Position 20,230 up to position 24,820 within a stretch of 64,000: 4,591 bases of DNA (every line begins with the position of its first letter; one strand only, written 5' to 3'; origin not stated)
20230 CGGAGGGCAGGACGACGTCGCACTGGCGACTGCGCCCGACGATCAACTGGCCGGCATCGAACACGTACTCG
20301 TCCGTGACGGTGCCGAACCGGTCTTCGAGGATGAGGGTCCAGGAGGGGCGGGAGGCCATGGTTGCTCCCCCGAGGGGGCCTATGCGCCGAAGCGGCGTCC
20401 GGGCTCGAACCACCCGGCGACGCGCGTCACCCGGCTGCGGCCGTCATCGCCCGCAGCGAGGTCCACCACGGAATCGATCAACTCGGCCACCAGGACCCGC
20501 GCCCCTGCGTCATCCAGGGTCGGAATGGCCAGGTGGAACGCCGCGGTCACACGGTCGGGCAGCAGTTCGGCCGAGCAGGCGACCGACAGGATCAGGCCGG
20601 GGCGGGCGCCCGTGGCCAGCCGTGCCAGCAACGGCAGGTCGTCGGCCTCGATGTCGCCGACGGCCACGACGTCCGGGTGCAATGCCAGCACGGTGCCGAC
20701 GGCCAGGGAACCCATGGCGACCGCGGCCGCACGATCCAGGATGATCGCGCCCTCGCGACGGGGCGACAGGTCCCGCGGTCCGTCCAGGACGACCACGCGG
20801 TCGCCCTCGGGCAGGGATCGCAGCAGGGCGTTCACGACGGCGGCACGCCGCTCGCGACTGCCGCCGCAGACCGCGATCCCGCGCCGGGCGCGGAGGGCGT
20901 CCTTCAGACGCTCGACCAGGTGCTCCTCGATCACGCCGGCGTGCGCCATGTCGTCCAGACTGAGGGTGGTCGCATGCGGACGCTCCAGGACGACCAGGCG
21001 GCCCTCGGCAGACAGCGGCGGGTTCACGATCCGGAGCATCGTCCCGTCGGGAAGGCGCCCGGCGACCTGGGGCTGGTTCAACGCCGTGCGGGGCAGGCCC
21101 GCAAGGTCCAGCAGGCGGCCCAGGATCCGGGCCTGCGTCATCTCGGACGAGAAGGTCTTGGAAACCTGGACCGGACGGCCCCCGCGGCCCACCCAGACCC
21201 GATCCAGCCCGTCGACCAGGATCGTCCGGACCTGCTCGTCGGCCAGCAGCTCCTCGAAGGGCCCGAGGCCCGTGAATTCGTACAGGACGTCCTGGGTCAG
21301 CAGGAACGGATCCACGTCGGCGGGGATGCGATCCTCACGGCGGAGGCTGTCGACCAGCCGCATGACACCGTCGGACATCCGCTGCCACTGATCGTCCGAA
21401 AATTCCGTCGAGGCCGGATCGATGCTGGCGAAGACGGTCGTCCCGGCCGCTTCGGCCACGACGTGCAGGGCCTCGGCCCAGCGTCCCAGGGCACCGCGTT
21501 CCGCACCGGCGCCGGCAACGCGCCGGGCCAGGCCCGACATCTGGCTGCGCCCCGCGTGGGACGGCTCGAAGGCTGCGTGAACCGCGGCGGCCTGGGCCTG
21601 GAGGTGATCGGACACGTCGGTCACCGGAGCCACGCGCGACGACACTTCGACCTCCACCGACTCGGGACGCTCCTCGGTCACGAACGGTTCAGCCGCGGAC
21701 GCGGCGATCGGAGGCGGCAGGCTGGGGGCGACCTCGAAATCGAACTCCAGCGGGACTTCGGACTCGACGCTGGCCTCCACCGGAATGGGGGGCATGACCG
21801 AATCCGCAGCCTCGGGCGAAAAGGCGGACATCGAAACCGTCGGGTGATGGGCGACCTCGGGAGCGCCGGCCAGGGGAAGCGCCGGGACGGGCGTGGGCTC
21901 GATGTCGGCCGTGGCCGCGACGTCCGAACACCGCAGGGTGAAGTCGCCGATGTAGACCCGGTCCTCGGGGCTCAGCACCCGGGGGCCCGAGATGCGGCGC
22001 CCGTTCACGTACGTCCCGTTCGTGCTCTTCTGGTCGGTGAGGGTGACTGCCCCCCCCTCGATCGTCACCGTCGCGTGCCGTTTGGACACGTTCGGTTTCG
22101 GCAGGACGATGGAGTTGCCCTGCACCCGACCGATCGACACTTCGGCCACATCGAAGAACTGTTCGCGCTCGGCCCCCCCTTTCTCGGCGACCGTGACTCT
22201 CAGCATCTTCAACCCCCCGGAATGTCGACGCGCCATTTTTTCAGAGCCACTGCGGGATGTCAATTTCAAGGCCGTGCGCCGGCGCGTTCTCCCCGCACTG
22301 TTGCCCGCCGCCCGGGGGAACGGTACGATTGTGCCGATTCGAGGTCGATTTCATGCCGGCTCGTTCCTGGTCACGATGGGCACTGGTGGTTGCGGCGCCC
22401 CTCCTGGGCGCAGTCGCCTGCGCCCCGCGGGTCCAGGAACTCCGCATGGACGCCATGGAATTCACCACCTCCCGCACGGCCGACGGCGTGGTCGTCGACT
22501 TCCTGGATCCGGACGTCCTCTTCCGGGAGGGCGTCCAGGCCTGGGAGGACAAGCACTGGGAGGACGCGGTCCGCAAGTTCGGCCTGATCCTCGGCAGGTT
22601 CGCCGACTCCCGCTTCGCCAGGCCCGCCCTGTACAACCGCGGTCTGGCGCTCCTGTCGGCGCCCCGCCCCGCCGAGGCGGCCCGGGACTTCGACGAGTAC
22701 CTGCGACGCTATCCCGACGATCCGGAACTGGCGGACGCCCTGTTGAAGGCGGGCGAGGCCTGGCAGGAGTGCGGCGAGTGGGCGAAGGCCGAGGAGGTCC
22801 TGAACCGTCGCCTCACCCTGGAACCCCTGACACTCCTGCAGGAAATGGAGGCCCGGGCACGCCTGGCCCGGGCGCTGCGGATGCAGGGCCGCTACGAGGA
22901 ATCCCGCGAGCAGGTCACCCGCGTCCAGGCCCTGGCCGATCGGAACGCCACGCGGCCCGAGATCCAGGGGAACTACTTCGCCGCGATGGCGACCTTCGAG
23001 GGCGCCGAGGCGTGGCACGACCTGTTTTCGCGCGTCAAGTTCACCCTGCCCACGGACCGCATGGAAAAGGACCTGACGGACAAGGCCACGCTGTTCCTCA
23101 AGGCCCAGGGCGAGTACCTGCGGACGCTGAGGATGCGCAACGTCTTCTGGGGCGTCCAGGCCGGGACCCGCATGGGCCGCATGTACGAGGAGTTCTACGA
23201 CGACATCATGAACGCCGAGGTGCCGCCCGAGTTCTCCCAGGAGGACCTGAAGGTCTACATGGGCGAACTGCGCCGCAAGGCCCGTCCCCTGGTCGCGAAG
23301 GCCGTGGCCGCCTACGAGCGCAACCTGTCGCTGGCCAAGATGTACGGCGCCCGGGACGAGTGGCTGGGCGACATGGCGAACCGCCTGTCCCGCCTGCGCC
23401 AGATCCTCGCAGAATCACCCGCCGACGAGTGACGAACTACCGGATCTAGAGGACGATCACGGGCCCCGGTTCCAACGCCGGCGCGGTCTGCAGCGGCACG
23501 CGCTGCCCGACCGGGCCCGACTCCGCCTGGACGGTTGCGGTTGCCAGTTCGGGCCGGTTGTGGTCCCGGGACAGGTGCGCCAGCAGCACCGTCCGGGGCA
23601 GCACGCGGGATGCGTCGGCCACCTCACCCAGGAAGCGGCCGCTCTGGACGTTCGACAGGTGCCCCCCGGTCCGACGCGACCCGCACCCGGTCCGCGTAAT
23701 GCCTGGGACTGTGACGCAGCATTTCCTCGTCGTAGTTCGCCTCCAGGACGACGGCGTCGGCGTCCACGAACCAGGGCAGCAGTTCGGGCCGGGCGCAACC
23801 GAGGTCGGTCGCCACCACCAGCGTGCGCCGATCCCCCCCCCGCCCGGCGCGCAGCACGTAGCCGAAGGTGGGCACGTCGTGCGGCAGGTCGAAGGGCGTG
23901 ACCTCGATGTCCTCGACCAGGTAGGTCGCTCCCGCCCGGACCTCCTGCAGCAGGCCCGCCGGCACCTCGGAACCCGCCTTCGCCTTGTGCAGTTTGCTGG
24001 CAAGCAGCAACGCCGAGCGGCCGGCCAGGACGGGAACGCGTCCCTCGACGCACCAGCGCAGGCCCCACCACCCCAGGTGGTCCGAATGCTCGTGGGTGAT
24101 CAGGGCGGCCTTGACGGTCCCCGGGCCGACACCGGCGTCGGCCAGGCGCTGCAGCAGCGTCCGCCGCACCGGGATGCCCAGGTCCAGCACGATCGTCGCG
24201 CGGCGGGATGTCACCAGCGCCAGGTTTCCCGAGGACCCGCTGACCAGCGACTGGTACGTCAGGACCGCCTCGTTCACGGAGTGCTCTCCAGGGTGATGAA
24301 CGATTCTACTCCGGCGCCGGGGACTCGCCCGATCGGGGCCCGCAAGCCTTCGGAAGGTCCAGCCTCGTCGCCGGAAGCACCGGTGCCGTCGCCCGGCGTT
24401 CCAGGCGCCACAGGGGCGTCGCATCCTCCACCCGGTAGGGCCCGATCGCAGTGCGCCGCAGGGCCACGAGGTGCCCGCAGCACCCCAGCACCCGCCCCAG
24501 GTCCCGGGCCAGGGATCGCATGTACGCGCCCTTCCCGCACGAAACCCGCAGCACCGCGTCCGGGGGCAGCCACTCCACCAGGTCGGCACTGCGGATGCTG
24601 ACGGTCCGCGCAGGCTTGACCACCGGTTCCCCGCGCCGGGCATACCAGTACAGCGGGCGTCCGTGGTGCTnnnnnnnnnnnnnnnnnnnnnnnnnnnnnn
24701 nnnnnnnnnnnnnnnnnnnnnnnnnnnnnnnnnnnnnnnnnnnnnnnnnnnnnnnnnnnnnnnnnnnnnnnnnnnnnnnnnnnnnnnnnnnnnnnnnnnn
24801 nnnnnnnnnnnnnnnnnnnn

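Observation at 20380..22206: FHA domain fused to a catalytically degenerate CpaF/TadA-like secretion-ATPase fold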

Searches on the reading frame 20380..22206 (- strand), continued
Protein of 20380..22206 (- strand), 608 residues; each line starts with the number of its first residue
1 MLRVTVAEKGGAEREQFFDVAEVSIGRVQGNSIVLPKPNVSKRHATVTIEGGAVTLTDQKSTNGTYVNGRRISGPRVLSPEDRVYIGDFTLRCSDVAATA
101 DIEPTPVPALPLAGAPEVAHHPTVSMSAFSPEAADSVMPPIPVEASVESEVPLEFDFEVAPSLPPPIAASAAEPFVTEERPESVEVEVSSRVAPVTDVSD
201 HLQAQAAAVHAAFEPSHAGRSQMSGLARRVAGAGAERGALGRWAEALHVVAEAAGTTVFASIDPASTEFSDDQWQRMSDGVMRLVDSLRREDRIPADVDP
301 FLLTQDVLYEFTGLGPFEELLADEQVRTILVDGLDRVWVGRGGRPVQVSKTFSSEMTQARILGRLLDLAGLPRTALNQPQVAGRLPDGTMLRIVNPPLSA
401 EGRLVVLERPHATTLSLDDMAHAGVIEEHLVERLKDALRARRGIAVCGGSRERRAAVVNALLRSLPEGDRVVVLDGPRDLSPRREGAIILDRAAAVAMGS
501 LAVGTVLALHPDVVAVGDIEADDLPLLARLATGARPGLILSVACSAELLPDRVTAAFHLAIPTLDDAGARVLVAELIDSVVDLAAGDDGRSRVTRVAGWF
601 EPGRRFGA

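Call 34: find_encoding_contigs(protein=P0002, flank=5000, max_places=1)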
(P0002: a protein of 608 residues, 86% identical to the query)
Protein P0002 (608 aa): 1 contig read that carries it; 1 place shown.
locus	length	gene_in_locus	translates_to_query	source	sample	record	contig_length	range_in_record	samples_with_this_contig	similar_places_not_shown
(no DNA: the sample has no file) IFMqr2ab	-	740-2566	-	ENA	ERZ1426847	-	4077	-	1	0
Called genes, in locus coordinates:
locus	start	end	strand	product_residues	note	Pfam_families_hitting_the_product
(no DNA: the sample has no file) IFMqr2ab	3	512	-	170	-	?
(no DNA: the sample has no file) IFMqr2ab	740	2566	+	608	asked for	PF16697:Yop-YscD_cpl, PF00498:FHA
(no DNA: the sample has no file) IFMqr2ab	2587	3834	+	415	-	PF16697:Yop-YscD_cpl, PF00498:FHA, PF16697:Yop-YscD_cpl, PF00498:FHA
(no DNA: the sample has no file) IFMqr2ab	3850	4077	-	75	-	?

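Call 35: find_encoding_contigs(protein=P0003, flank=8000, max_places=1)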
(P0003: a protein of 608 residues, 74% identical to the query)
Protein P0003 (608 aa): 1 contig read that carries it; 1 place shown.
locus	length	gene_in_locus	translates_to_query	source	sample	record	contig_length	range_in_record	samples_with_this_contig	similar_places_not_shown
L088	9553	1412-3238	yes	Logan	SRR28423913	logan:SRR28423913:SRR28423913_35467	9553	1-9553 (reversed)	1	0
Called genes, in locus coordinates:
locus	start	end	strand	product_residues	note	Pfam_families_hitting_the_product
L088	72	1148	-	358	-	PF07719:TPR_2 (faint), PF13174:TPR_6 (faint), PF13432:TPR_16 (weak), PF13525:YfiO (weak), PF13428:TPR_14 (faint), PF13424:TPR_12 (faint)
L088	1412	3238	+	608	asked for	PF16697:Yop-YscD_cpl, PF00498:FHA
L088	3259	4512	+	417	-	PF16697:Yop-YscD_cpl, PF00498:FHA, PF16697:Yop-YscD_cpl, PF00498:FHA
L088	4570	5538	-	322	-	-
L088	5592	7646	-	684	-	-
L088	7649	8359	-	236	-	PF01168:Ala_racemase_N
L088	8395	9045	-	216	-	PF02545:Maf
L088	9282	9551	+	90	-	?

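Call 48: search_protein_families(library=pfam, proteins=[L050:3314-4732:+, L050:4600-6909:+, L050:6944-7699:+, L050:7840-9921:+, L050:9992-11839:+, L050:11840-14074:+, L050:14075-16795:+, L050:17523-19469:+], max_evalue=0.001)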
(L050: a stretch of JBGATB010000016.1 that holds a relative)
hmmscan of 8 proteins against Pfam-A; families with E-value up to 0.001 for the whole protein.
L050:3314-4732:+ (472 aa): 1 family
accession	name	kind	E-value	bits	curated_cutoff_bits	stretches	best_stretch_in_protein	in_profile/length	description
PF10282.15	Lactonase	-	1.8e-05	24.6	21.7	0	314-354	247-287/344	Lactonase, 7-bladed beta-propeller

L050:4600-6909:+ (769 aa): 0 families

L050:6944-7699:+ (251 aa): 2 families
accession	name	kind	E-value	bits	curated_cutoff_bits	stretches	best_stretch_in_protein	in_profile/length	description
PF00498.31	FHA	-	5.1e-19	68.9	20.7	1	180-238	2-63/67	FHA domain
PF16697.10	Yop-YscD_cpl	-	1.1e-11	45.3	33.2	1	173-239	13-81/94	Inner membrane component of T3SS, cytoplasmic domain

L050:7840-9921:+ (693 aa): 3 families
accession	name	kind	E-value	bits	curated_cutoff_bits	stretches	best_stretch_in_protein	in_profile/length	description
PF00263.26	Secretin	-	4.9e-44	150.3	27.5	1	505-662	4-168/169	Bacterial type II and III secretion system protein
PF13629.12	T2SS-T3SS_pil_N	-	1.6e-16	60.2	23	1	238-305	2-71/72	Pilus formation protein N terminal region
PF04972.22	BON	-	2.6e-07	31.3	27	0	375-432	5-67/69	BON domain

L050:9992-11839:+ (615 aa): 4 families
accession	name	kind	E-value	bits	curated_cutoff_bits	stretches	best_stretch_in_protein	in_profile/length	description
PF00437.27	T2SSE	-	2e-65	221.3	24.9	1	263-540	3-275/370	Type II/IV secretion system protein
PF00498.31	FHA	-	7.3e-17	62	20.7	1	26-90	1-67/67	FHA domain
PF16697.10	Yop-YscD_cpl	-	1.7e-09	38.2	33.2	1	17-92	10-86/94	Inner membrane component of T3SS, cytoplasmic domain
PF00005.33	ABC_tran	-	7.6e-05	23.8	25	1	385-426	5-46/137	ABC transporter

L050:11840-14074:+ (744 aa): 3 families
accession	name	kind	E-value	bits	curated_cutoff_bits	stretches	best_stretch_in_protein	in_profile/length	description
PF00498.31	FHA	-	5.6e-36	123.2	20.7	2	172-236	2-67/67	FHA domain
PF16697.10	Yop-YscD_cpl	-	3.3e-30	104.6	33.2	2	169-243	17-91/94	Inner membrane component of T3SS, cytoplasmic domain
PF00515.34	TPR_1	-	2.2e-05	24.5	27.8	0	598-626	4-32/34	Tetratricopeptide repeat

L050:14075-16795:+ (906 aa): 4 families
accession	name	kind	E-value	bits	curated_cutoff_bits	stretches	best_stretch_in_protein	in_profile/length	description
PF00476.26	DNA_pol_A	-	1.4e-159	531.5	34.3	1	531-903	3-380/381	DNA polymerase family A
PF02739.22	5_3_exonuc_N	-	2.5e-53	180.6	34.3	1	24-185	2-164/164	5'-3' exonuclease, N-terminal resolvase-like domain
PF01367.25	5_3_exonuc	-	2.6e-29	102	40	1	186-280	1-95/97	5'-3' exonuclease, C-terminal SAM fold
PF22619.2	DNA_polI_exo1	-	2e-07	31.3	27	1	387-445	41-99/140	DNA polymerase I, ribonuclease H-like domain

L050:17523-19469:+ (648 aa): 7 families
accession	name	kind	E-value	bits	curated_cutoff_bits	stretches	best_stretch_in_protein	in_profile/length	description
PF01590.32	GAF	-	4.2e-38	131.3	22.4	2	113-248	1-132/133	GAF domain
PF13185.12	GAF_2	-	1.3e-37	129.4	28.6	2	279-417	2-135/136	GAF domain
PF02518.31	HATPase_c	-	3.9e-27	95.3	26.4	1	542-646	2-109/111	Histidine kinase-, DNA gyrase B-, and HSP90-like ATPase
PF13492.12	GAF_3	-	8.3e-19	68.7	27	2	115-251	3-129/129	GAF domain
PF00512.31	HisKA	-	2.5e-13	50.3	26.9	1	436-497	3-64/66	His Kinase A (phospho-acceptor) domain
PF13581.12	HATPase_c_2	-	1.5e-05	25.5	27.4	1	550-641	40-124/127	Histidine kinase-like ATPase domain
PF06018.20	CodY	-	0.00034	20.6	29.5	0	369-438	105-173/177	CodY GAF-like domain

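Call 54: search_protein_families(library=padloc, proteins=[window:20380-22206:-], max_evalue=0.01)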
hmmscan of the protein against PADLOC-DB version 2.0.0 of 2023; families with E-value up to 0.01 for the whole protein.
window:20380-22206:- (608 aa): 0 families

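Call 71: find_encoding_contigs(protein=P0047, flank=8000, max_places=1)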
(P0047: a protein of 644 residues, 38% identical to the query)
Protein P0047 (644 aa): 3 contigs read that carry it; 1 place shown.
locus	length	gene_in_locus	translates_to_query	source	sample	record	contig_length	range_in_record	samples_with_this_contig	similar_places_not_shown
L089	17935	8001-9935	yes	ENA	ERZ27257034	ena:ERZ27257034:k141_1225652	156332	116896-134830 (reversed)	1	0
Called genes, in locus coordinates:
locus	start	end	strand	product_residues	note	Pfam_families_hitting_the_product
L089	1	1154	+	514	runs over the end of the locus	-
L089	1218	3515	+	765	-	PF00857:Isochorismatase (weak), PF19974:TCAD9, PF05706:CDKN3, PF00782:DSPc, PF22784:PTP-SAK, PF22785:Tc-R-P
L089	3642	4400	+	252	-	PF00106:adh_short, PF08659:KR (weak), PF13561:adh_short_C2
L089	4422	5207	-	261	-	PF00378:ECH_1, PF16113:ECH_2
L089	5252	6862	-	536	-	PF01039:Carboxyl_trans, PF03255:ACCA (weak)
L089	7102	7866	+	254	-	PF00903:Glyoxalase, PF22677:Ble-like_N (faint), PF00903:Glyoxalase, PF18029:Glyoxalase_6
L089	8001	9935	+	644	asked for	PF16697:Yop-YscD_cpl, PF00498:FHA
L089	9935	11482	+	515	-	PF16697:Yop-YscD_cpl, PF00498:FHA, PF16697:Yop-YscD_cpl, PF00498:FHA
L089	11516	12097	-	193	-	PF05494:MlaC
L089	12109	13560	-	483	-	PF02321:OEP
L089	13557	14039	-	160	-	-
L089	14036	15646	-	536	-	PF00795:CN_hydrolase, PF02540:NAD_synthase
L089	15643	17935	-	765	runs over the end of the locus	PF00749:tRNA-synt_1c, PF03950:tRNA-synt_1c_C, PF20974:tRNA-synt_1c_C2, PF02637:GatB_Yqey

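Call 72: find_encoding_contigs(protein=P0011, flank=10000, max_places=1)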
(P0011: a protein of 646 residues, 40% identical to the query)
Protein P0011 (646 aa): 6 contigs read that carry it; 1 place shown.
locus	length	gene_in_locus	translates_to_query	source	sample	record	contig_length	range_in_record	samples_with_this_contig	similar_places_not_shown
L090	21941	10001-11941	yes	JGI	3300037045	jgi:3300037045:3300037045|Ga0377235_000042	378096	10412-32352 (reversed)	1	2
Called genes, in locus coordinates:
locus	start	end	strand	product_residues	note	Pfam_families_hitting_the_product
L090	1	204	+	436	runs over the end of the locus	PF00009:GTP_EFTU, PF01926:MMR_HSR1, PF02421:FeoB_N, PF04548:AIG1 (weak), PF00009:GTP_EFTU, PF01926:MMR_HSR1, PF02421:FeoB_N, PF14714:KH_dom-like, +4 more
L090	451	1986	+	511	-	PF08529:NusA_N, PF00575:S1 (weak), PF13184:KH_NusA_1st, PF07650:KH_2 (faint), PF26594:KH_NusA_2nd, PF14520:HHH_5 (weak)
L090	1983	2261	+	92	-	PF04296:YlxR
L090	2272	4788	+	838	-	PF04760:IF2_N, PF00009:GTP_EFTU, PF00071:Ras (weak), PF01926:MMR_HSR1, PF03144:GTP_EFTU_D2 (faint), PF22042:EF-G_D2, PF11987:IF-2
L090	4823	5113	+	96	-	PF04456:DUF503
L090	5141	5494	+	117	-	PF02033:RBFA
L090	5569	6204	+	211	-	PF01509:TruB_N, PF16198:TruB_C_2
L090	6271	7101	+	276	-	PF12706:Lactamase_B_2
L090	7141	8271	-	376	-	PF07719:TPR_2 (faint), PF13174:TPR_6 (faint), PF13428:TPR_14 (faint), PF13432:TPR_16 (faint), PF00515:TPR_1 (faint), PF13371:TPR_9 (faint), PF13424:TPR_12 (faint), PF14559:TPR_19 (faint)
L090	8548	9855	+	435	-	-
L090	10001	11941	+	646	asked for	PF16697:Yop-YscD_cpl, PF00498:FHA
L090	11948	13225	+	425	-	PF16697:Yop-YscD_cpl, PF00498:FHA, PF16697:Yop-YscD_cpl, PF00498:FHA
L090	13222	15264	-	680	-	-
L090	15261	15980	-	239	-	PF01168:Ala_racemase_N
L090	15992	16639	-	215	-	PF02545:Maf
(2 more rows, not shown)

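Call 79: search_protein_representatives(alignment_id=A1)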
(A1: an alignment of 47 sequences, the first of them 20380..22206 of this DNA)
Query: 47 sequences, 607 profile positions. Proteins with E-value up to 0.001 (for the whole library): 157547; up to 1e-10: 37737; up to 1e-30: 3546. The best 150 are listed.
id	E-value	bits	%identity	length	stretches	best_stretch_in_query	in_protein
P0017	2.5e-238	809.1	-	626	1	1-604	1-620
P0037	4.2e-236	801.7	-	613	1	1-606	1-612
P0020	8.6e-234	794.1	-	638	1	1-606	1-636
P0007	5.4e-233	791.5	-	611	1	1-605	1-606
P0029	1.4e-230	783.5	-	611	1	1-602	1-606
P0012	1.0e-220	750.9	-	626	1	1-601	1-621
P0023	1.3e-216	737.4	-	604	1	1-596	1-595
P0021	4.0e-214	729.1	-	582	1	1-596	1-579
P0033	7.3e-214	728.3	-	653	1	1-601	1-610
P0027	2.2e-202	690.4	-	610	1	1-604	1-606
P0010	2.8e-196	670.2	-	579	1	1-594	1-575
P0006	4.0e-193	659.8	-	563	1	1-538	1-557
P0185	6.9e-179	612.8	-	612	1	1-600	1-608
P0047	3.6e-165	567.5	-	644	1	1-593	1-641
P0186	3.6e-156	537.7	-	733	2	137-599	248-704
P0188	1.6e-139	482.8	-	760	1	1-586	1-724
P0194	2.2e-116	406.3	-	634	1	1-599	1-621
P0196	1.6e-114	400.2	-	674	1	1-599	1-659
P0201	5.7e-113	395.1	-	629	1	1-599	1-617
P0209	1.6e-109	383.7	-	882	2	214-600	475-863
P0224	2.2e-103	363.4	-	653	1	1-601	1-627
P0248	1.7e-97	343.9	-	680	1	1-600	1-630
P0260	7.5e-95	335.2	-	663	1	2-599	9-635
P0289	3.0e-90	320.0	-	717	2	1-139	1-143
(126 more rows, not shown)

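Call 83: list_cluster_members(proteins=[P0186, P0188, P0194, P0196, P0201, P0224, P0248, P0260, P0289, P0209])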
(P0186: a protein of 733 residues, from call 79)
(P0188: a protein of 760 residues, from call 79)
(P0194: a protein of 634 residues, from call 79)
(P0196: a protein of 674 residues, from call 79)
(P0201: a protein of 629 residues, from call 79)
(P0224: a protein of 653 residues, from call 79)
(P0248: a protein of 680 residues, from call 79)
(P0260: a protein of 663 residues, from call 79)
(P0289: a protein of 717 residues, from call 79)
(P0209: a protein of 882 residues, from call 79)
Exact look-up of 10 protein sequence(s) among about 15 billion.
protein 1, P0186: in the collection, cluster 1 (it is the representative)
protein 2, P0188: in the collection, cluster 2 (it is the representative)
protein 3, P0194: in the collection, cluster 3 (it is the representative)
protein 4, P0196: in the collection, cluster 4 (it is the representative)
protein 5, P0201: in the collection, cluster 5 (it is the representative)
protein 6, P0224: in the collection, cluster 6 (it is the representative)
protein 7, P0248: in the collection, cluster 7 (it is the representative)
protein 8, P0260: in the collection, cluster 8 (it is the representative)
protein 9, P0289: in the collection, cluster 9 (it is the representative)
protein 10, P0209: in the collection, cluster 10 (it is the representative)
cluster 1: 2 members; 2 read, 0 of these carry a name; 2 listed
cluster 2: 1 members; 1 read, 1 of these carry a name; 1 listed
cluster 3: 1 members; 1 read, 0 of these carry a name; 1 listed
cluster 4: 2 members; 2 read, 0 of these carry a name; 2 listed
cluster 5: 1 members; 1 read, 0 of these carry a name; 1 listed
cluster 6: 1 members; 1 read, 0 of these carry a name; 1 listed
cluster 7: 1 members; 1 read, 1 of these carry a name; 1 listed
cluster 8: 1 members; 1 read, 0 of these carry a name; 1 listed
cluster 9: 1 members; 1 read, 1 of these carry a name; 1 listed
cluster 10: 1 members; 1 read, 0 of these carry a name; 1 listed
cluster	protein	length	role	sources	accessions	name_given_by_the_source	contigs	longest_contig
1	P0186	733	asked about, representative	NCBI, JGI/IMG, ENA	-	-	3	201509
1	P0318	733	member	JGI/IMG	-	-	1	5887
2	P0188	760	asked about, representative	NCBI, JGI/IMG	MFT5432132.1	MAG: pilus assembly protein CpaF [Myxococcota bacterium] | pilus assembly protein CpaF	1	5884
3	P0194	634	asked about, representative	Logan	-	-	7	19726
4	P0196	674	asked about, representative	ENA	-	-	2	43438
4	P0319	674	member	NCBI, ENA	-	-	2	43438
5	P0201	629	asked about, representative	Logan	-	-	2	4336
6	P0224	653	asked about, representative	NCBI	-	-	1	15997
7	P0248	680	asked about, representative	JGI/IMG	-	pilus assembly protein CpaF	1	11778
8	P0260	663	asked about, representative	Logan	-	-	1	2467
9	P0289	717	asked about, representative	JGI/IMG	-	pilus assembly protein CpaF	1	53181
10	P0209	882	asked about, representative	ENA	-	-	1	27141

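Call 84: find_encoding_contigs(protein=P0289, flank=8000, max_places=1)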
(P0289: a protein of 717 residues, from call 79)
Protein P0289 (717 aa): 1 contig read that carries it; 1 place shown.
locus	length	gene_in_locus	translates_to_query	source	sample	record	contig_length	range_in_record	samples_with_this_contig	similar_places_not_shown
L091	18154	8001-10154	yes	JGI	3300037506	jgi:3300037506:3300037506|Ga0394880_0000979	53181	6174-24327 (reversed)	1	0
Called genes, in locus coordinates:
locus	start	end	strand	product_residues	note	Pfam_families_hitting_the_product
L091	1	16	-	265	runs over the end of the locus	PF00106:adh_short, PF08659:KR, PF13561:adh_short_C2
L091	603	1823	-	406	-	PF04773:FecR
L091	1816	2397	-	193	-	PF04542:Sigma70_r2, PF08281:Sigma70_r4_2, PF22233:PhyR_sigma-like (weak)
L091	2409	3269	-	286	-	-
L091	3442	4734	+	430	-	PF00108:Thiolase_N, PF02803:Thiolase_C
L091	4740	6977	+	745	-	PF00378:ECH_1, PF16113:ECH_2, PF02737:3HCDH_N, PF00725:3HCDH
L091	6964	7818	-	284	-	PF12974:Phosphonate-bd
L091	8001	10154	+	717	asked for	PF00498:FHA, PF16697:Yop-YscD_cpl, PF00437:T2SSE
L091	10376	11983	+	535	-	-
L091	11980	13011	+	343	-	-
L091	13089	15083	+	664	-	-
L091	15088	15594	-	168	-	-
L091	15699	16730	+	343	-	PF00316:FBPase, PF18913:FBPase_C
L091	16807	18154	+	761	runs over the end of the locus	PF11617:Cu-binding_MopE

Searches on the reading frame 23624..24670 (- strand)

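Call 41: search_protein_families(library=pfam, proteins=[window:23624-24670:-], max_evalue=0.001)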
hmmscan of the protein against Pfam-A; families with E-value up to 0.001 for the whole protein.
window:23624-24670:- (348 aa): 2 families
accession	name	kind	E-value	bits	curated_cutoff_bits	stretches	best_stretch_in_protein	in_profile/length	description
PF12706.13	Lactamase_B_2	-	3.5e-12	46.8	27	1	179-327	24-182/200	Beta-lactamase superfamily domain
PF00753.33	Lactamase_B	-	1.4e-09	38.7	22.7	1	147-204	5-62/196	Metallo-beta-lactamase superfamily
